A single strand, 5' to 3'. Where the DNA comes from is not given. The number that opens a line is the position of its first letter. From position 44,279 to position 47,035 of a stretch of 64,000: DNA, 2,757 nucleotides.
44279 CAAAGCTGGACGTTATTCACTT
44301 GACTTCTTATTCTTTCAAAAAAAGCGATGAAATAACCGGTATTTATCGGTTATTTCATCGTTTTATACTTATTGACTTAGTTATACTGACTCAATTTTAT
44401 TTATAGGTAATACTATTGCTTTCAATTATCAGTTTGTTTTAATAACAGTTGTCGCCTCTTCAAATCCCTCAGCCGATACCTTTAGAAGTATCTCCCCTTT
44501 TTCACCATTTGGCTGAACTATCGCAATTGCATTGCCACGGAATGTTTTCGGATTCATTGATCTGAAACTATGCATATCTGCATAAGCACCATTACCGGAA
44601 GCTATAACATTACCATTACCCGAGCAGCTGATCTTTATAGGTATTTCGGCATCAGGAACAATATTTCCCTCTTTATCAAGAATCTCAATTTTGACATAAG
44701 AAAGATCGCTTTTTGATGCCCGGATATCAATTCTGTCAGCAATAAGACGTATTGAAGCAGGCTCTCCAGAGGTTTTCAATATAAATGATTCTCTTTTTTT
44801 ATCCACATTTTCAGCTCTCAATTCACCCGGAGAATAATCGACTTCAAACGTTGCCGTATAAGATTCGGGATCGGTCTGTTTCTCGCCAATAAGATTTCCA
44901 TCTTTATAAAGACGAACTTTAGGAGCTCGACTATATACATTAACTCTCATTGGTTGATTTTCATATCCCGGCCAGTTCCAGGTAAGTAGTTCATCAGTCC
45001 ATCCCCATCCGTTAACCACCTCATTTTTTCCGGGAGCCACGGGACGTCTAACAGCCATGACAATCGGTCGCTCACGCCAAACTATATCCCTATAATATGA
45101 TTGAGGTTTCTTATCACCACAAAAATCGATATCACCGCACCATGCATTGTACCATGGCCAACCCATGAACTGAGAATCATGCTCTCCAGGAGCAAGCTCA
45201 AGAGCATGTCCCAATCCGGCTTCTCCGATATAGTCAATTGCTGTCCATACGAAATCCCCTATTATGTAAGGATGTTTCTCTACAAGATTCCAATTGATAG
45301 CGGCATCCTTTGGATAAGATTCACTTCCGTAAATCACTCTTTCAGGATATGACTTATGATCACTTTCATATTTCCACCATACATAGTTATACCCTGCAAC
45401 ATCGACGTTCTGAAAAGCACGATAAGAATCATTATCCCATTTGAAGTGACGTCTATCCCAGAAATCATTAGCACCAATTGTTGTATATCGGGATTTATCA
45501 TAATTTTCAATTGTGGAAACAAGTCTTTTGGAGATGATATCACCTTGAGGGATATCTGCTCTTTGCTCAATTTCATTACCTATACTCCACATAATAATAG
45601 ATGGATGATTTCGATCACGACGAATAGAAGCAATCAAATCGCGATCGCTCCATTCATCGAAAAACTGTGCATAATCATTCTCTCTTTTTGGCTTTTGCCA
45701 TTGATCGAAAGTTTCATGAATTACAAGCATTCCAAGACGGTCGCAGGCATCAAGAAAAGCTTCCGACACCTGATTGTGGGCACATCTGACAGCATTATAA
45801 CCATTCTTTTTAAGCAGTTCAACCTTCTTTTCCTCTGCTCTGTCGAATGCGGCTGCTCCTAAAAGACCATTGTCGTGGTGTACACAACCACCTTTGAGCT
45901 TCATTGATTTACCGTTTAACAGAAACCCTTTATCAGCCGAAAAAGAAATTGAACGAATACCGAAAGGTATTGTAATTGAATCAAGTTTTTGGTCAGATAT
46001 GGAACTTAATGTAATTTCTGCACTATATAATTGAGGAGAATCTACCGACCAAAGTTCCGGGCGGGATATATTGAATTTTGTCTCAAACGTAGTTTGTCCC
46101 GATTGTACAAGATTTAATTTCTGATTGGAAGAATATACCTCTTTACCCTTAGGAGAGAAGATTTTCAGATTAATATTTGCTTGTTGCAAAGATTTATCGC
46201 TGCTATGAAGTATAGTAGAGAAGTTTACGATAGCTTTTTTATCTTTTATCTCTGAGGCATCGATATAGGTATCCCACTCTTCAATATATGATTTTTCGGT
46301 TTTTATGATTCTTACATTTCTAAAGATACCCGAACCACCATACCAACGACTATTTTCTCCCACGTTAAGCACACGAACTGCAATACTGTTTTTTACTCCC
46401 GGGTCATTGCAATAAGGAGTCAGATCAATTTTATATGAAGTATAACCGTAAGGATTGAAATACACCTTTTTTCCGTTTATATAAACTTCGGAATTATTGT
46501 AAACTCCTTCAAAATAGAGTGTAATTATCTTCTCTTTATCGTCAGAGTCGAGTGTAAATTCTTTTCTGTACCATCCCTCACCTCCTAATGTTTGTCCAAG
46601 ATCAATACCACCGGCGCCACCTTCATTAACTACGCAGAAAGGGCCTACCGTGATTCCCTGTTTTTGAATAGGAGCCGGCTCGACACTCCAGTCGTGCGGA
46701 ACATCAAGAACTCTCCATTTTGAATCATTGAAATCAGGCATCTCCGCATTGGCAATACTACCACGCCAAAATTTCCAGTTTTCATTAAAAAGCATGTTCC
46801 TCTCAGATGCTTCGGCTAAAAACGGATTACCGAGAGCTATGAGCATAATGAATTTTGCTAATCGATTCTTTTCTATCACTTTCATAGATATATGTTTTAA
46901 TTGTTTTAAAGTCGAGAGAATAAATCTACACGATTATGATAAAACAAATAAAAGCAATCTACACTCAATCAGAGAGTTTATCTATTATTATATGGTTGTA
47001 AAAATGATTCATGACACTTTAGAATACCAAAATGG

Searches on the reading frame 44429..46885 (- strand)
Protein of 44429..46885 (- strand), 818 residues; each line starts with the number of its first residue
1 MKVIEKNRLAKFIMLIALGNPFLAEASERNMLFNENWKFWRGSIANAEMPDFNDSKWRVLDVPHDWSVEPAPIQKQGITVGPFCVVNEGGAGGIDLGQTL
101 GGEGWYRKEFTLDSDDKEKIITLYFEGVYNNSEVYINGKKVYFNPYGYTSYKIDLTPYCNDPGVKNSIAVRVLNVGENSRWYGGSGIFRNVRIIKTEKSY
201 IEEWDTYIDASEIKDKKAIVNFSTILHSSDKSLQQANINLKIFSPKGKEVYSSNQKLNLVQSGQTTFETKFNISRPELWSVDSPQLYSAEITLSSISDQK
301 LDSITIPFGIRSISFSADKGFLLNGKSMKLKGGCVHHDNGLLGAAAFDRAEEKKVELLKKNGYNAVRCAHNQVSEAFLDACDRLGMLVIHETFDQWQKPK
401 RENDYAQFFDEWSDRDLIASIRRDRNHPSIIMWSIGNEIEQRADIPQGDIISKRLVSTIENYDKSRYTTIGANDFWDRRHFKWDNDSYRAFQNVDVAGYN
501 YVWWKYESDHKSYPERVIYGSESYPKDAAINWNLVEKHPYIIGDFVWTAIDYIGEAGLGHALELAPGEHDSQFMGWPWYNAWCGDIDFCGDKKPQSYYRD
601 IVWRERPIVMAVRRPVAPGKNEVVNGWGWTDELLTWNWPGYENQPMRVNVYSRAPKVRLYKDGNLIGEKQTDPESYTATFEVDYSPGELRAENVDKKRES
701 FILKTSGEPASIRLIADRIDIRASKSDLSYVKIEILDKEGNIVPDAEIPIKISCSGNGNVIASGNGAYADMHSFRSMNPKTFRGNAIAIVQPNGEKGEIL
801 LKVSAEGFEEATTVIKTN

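Call 62: find_encoding_contigs(protein=window:44429-46885:-, flank=10000, max_places=1)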
Protein window:44429-46885:- (818 aa): 10 contigs read that carry it; 1 place shown.
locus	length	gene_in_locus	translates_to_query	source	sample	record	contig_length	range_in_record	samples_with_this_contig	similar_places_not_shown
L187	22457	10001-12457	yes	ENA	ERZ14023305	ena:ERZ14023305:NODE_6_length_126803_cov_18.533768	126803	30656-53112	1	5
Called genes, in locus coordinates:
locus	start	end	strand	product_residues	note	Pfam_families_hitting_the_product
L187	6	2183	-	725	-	PF00930:DPPIV_N, PF07676:PD40 (faint), PF26549:Tricorn_N (faint), PF01738:DLH (weak), PF02129:Peptidase_S15 (weak), PF00326:Peptidase_S9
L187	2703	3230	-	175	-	-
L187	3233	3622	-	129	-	-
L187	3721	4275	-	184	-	PF04542:Sigma70_r2, PF08281:Sigma70_r4_2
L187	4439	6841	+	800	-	PF07715:Plug, PF00593:TonB_dep_Rec_b-barrel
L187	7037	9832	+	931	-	PF07494:Reg_prop (faint), PF07495:Y_Y_Y, PF12833:HTH_18, PF00165:HTH_AraC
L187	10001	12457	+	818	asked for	PF02837:Glyco_hydro_2_N, PF22666:Glyco_hydro_2_N2 (weak), PF00703:Glyco_hydro_2, PF02836:Glyco_hydro_2_C, PF16355:DUF4982, PF18565:Glyco_hydro2_C5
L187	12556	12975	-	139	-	PF07291:MauE (weak), PF07681:DoxX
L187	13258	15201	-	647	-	PF14508:GH97_N, PF10566:Glyco_hydro_97, PF14509:GH97_C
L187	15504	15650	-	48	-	-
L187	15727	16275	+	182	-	PF02417:Chromate_transp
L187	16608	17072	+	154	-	PF02417:Chromate_transp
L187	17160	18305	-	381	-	PF00756:Esterase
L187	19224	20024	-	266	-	PF00160:Pro_isomerase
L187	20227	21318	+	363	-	-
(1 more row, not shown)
